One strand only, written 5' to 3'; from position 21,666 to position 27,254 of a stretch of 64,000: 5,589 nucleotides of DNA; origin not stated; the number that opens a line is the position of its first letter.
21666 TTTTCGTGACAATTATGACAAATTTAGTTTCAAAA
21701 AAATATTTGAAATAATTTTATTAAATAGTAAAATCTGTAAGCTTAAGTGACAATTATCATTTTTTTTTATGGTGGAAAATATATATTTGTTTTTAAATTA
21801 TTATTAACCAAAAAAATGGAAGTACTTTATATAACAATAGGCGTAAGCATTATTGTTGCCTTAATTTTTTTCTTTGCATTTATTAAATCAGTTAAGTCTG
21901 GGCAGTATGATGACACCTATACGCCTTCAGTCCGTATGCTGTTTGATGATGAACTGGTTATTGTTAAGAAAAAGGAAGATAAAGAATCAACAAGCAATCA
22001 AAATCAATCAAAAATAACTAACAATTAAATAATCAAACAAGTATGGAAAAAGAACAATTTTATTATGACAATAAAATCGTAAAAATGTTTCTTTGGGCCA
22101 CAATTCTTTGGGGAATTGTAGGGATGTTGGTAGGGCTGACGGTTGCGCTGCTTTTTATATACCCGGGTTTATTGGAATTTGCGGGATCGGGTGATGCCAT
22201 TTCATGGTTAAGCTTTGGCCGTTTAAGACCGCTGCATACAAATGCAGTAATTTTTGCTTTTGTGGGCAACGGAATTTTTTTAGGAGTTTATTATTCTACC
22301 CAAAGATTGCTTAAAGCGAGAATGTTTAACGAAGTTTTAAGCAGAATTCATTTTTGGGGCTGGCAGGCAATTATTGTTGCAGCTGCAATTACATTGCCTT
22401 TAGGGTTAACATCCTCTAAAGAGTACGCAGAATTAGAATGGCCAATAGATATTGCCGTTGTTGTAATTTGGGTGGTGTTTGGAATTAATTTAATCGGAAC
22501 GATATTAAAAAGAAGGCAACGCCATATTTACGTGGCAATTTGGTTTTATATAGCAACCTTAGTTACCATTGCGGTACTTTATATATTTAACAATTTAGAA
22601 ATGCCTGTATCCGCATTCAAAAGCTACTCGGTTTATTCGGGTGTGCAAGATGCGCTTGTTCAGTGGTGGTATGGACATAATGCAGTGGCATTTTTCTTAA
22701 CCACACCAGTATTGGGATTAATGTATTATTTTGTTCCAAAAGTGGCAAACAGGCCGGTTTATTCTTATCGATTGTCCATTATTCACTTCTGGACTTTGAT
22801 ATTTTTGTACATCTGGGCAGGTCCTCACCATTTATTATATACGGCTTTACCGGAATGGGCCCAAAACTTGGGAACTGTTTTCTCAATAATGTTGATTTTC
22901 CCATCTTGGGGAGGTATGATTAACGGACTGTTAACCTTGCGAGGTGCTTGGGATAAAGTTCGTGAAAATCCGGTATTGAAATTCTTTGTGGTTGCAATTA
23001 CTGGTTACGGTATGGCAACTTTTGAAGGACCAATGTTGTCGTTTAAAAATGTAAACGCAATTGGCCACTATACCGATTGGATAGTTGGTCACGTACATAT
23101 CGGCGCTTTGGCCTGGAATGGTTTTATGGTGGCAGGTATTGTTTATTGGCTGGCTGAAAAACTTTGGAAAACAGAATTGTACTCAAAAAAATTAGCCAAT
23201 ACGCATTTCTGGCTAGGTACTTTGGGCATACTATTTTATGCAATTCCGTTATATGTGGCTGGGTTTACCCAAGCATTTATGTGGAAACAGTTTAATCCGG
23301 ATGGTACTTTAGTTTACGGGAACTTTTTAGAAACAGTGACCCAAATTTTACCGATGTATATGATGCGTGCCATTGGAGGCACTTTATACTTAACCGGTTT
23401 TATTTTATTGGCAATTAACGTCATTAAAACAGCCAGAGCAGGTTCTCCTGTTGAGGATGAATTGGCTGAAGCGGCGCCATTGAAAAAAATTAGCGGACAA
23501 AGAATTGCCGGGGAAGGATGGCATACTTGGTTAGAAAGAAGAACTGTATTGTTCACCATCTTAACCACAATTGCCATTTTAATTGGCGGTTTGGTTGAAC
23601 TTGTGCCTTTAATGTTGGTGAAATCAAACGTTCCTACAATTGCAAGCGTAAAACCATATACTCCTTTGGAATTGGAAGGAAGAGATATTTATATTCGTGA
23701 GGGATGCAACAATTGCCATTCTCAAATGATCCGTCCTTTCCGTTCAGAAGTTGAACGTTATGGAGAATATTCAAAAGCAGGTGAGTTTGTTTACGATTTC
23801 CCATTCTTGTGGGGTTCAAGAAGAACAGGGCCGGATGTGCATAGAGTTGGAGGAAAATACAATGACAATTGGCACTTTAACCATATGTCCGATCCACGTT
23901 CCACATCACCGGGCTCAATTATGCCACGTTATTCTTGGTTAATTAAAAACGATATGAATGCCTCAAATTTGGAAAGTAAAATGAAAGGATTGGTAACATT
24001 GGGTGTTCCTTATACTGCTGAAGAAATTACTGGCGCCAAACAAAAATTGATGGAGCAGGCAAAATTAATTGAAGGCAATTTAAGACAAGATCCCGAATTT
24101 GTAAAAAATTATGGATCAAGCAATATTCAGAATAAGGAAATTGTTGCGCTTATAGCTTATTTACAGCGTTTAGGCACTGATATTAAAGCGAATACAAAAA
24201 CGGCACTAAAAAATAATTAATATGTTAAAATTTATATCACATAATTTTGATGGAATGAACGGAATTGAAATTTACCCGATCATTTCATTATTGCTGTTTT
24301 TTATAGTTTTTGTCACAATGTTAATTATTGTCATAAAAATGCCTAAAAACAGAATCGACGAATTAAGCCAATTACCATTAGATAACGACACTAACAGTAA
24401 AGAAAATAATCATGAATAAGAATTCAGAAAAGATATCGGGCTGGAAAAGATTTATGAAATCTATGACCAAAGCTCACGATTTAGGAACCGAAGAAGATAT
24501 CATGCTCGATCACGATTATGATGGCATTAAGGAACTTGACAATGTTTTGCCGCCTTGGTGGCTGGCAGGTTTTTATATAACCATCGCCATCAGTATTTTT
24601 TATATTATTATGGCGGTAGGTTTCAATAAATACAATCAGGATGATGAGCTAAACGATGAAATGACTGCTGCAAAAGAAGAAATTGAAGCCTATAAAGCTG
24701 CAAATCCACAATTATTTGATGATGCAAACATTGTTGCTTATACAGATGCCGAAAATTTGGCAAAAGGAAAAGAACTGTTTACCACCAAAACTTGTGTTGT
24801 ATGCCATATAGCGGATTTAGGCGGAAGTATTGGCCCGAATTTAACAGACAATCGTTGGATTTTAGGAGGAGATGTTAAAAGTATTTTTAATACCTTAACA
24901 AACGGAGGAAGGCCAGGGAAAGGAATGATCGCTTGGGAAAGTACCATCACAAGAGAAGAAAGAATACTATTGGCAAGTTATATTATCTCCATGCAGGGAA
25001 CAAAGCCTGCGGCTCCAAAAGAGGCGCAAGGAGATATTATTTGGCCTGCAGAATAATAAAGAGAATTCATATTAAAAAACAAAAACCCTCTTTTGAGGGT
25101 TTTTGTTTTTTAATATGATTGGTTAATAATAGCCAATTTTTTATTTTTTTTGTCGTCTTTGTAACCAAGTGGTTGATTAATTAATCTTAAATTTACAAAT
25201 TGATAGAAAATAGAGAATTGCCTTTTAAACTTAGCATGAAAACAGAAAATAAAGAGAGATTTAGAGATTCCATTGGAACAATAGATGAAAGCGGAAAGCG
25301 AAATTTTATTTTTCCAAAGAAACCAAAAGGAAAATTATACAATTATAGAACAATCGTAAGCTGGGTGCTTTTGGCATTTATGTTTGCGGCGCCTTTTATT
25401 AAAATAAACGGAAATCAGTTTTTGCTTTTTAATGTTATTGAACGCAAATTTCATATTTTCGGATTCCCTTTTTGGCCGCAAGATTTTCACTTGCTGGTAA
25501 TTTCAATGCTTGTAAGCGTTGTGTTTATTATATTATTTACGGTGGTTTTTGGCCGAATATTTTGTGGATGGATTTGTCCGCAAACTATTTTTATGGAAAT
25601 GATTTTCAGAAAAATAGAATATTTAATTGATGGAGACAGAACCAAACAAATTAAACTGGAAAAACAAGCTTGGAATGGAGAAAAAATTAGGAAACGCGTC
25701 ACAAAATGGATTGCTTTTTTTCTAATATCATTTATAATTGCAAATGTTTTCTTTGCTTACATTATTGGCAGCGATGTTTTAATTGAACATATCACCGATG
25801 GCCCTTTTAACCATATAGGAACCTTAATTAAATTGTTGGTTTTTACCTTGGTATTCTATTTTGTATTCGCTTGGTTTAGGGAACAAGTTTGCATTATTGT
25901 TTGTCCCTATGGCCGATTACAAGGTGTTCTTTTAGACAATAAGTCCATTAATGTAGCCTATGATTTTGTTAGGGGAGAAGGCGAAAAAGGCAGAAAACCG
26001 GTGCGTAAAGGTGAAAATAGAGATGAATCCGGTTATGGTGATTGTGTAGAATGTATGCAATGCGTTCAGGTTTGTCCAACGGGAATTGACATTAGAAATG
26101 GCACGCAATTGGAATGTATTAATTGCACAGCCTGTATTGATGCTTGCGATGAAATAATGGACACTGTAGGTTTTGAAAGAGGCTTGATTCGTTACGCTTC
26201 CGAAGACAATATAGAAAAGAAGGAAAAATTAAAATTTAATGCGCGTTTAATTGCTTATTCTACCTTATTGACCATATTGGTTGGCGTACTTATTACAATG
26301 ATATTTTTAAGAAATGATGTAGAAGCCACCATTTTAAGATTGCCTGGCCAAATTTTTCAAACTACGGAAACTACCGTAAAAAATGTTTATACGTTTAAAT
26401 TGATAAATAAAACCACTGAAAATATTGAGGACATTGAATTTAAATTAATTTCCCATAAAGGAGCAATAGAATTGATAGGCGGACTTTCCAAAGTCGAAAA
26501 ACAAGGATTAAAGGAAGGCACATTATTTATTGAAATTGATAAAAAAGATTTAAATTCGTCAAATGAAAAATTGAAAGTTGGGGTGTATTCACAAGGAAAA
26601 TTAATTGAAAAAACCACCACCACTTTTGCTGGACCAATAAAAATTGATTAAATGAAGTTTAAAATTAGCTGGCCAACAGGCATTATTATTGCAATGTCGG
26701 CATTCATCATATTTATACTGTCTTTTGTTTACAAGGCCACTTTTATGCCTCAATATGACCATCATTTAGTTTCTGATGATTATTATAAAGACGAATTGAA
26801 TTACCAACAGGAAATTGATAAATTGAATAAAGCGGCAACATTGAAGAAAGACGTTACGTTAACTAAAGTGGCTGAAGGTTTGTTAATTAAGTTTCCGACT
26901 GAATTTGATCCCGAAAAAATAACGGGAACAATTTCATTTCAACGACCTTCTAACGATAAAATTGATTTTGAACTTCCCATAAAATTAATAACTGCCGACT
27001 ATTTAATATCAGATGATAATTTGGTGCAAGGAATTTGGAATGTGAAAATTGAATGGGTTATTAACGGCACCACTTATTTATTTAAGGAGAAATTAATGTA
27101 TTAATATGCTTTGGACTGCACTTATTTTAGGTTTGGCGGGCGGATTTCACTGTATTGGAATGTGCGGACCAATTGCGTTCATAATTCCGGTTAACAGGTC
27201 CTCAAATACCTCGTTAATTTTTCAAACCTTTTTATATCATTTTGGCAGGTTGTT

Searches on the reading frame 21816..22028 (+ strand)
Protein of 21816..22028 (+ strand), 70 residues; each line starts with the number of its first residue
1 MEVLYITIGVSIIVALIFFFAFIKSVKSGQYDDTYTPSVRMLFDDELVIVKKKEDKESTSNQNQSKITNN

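Call 43: find_related_loci(query=A2, collection=genome_contigs, flank=600)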
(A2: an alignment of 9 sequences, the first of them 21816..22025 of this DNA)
Query A2 (70 aa) in genome_contigs; peptide patterns used: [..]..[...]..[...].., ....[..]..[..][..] (x = any residue, [..] = any of these).
600 stretches matched a pattern (row limit reached: there are more); 592 encode a relative of the query (tblastn E <= 1e-3); the best 80 are kept; 80 distinct loci.
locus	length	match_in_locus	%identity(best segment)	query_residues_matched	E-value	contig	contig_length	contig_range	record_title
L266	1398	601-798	83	1-66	2e-32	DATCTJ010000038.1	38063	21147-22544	MAG TPA_asm: Lutibacter sp. isolate SMAG_U7328 k141_253258, whole genome shotgun sequence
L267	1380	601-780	72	1-64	2e-25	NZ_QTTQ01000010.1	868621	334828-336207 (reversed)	Lutibacter oceani strain 325-5 Ga0138985_102, whole genome shotgun sequence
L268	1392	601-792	70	1-63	4e-25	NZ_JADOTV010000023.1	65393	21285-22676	Aureivirga sp. CE67 contig23, whole genome shotgun sequence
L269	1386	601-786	69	1-62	2e-24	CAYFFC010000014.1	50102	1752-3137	MAG TPA_asm: uncultured Lutibacter sp. isolate ERP003628_co2_173 genome assembly, contig: NODE_460_length_50102_cov_15.7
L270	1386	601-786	69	1-62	3e-24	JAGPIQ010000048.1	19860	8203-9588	MAG: Lutibacter sp. isolate Gw_SlPrim_bin_184 Gw_SlPrim_2706_length_19860_cov_6.099123, whole genome shotgun sequence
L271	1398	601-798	60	1-70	9e-24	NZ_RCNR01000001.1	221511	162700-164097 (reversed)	Zobellia amurskyensis strain KMM 3526 contig00001, whole genome shotgun sequence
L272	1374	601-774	66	1-61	2e-23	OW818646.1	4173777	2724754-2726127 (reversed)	metagenome genome assembly, chromosome: 1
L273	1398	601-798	62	1-66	3e-23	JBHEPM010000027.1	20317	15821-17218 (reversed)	MAG: Psychroflexus sp. isolate S6_bin.81.strict S6_NODE_27, whole genome shotgun sequence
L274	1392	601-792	60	1-68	3e-23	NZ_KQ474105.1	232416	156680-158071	Aquimarina longa SW024 scaffold11, whole genome shotgun sequence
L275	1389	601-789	60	1-67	4e-23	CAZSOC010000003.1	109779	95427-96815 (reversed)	MAG TPA_asm: uncultured Flavobacterium sp. isolate SRP344714_co2_271 genome assembly, contig: NODE_364_length_109779_cov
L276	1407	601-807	57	1-69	5e-23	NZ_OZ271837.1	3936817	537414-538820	MAG: Flagellimonas sp. isolate 737d8c1a-49f4-449c-8954-2982d8afa2f5 chromosome 1, complete sequence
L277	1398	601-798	58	1-69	5e-23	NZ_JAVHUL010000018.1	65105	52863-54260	Mesonia profundi strain MT50 18, whole genome shotgun sequence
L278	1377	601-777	63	1-63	5e-23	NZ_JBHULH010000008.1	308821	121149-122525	Pseudotenacibaculum haliotis strain KCTC 52127 platanus_K_default_8, whole genome shotgun sequence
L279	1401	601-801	58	1-69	6e-23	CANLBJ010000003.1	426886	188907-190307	uncultured Ulvibacter sp. isolate 3-376-3Z.fasta genome assembly, contig: NODE_3, whole genome shotgun sequence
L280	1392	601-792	63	1-70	9e-23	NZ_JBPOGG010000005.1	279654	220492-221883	MAG: Nonlabens sp. isolate MAG_02 MAG_02_5, whole genome shotgun sequence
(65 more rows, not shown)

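Call 61: search_protein_families(library=pfam, proteins=[window:21816-22028:+], max_evalue=0.01)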
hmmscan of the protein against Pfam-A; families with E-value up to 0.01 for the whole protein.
window:21816-22028:+ (70 aa): 1 family
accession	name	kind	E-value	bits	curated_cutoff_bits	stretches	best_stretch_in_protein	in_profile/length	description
PF03597.20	FixS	-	1.3e-20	73.2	23.1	1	2-45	1-44/44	Cytochrome oxidase maturation protein cbb3-type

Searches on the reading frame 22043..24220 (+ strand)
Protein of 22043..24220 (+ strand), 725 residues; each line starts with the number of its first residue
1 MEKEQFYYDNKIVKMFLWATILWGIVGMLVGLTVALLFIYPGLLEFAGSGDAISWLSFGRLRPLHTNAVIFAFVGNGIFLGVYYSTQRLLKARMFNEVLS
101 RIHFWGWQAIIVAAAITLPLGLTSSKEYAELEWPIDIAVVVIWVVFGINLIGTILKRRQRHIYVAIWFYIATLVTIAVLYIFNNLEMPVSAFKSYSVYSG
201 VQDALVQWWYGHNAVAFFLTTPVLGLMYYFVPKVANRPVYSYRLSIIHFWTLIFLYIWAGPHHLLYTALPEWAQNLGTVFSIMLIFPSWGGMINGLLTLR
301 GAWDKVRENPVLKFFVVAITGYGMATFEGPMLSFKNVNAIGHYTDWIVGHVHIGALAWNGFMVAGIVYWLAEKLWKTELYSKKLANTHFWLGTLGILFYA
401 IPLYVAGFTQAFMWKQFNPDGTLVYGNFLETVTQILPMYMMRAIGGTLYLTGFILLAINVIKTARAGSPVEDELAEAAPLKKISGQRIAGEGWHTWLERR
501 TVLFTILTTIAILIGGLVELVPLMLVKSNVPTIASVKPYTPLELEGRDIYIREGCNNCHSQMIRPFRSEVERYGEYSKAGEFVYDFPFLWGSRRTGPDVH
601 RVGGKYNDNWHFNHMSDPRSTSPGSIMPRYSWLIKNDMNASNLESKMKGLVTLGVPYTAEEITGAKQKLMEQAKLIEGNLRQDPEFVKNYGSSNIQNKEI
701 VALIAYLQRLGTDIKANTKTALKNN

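Call 9: search_protein_families(library=ncbifam, proteins=[window:22043-24220:+])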
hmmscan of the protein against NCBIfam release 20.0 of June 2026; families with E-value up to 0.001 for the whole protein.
window:22043-24220:+ (725 aa): 7 families
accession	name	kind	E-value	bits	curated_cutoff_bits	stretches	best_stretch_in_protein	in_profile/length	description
NF011053.0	PRK14485.1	subfamily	0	1294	1080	1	1-723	3-712/716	putative bifunctional cbb3-type cytochrome c oxidase subunit I/II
TIGR00780.1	ccoN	equivalog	3.6e-196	652.7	583.15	1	8-477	3-471/474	cytochrome-c oxidase, cbb3-type subunit I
NF011055.0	PRK14487.1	subfamily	8.4e-89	296.6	218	1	493-720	6-208/212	cbb3-type cytochrome c oxidase subunit II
TIGR00781.1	ccoO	equivalog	7e-77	258.2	200.65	1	495-718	2-228/232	cytochrome-c oxidase, cbb3-type subunit II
NF011054.0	PRK14486.1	equivalog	2.3e-71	240.7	447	1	497-719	5-195/294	putative bifunctional cbb3-type cytochrome c oxidase subunit II/cytochrome c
TIGR02891.1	CtaD_CoxA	equivalog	2.6e-10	39.6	670.75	1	144-475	152-480/504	cytochrome c oxidase subunit I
NF041075.1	quin_ox_SoxB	equivalog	1e-07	31.4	700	1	202-410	202-406/468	proton pump complex quinol oxidase subunit SoxB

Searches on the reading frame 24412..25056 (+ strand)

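Call 9: search_protein_families(library=ncbifam, proteins=[window:24412-25056:+])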
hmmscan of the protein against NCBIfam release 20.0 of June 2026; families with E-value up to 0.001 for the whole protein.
window:24412-25056:+ (214 aa): 7 families
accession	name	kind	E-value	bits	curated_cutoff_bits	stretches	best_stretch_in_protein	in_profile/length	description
TIGR00782.1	ccoP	equivalog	9.4e-24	84.2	179.95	1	33-205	13-203/285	cytochrome-c oxidase, cbb3-type subunit III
NF011054.0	PRK14486.1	equivalog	5.3e-07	29.4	447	1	90-195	189-291/294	putative bifunctional cbb3-type cytochrome c oxidase subunit II/cytochrome c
NF045773.1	cytochro_C550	exception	5.6e-07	29.5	125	1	114-173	46-100/118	cytochrome c550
TIGR03872.1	cytochrome_MoxG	equivalog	7.1e-06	26.2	147.8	1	103-192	30-119/133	cytochrome c(L), periplasmic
NF052248.1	SorU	equivalog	0.00012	22.2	100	1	119-191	1-72/72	SorU family sulfite dehydrogenase c-type cytochrome subunit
TIGR02603.1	CxxCH_TIGR02603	domain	0.00015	21.7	68.15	1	115-147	2-34/134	putative heme-binding domain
NF045774.1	cytochro_C551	exception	0.00017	21.5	118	1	111-146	34-68/110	cytochrome c551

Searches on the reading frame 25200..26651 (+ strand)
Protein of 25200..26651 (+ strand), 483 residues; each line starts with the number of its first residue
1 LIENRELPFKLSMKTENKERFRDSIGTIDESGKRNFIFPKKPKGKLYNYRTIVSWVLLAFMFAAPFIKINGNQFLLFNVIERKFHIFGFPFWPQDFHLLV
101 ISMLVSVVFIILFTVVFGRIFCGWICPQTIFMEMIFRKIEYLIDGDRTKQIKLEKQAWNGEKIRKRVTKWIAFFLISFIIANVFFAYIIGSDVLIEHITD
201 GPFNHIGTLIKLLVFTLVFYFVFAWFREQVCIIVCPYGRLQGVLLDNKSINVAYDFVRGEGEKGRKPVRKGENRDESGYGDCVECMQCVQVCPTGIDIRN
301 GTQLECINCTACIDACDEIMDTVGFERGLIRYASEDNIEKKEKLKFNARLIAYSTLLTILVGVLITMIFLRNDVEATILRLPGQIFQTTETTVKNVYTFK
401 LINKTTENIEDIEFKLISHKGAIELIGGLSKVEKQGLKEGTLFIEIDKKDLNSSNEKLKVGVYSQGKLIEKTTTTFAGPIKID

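Call 9: search_protein_families(library=ncbifam, proteins=[window:25200-26651:+])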
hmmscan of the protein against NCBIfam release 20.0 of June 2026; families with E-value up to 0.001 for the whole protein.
window:25200-26651:+ (483 aa): 5 families
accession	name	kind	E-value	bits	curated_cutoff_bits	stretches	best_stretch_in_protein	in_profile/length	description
TIGR02745.1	ccoG_rdxA_fixG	equivalog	2.1e-125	419.1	316.7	1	48-467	3-420/435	cytochrome c oxidase accessory protein CcoG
TIGR02163.1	napH_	subfamily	4.5e-08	32.9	213.05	1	101-254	60-197/255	NapH/MauN family ferredoxin-type protein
NF007013.0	PRK09477.1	equivalog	1.9e-07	30.5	234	1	100-253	82-219/286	quinol dehydrogenase ferredoxin subunit NapH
TIGR00384.1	dhsB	subfamily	0.00026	20.5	88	0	230-298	147-214/222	succinate dehydrogenase and fumarate reductase iron-sulfur protein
NF005746.0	PRK07570.1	subfamily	0.00076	18.8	243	1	231-301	165-233/250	succinate dehydrogenase/fumarate reductase iron-sulfur subunit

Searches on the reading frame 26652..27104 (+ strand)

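Call 9: search_protein_families(library=ncbifam, proteins=[window:26652-27104:+])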
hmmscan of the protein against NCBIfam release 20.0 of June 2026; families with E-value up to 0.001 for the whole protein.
window:26652-27104:+ (150 aa): 0 families

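Call 36: search_protein_families(library=pfam, proteins=[window:26652-27104:+])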
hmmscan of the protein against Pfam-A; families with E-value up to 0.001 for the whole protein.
window:26652-27104:+ (150 aa): 1 family
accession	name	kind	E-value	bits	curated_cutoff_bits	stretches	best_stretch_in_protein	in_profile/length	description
PF05751.16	FixH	-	1.4e-22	80.7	23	1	4-148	1-149/150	FixH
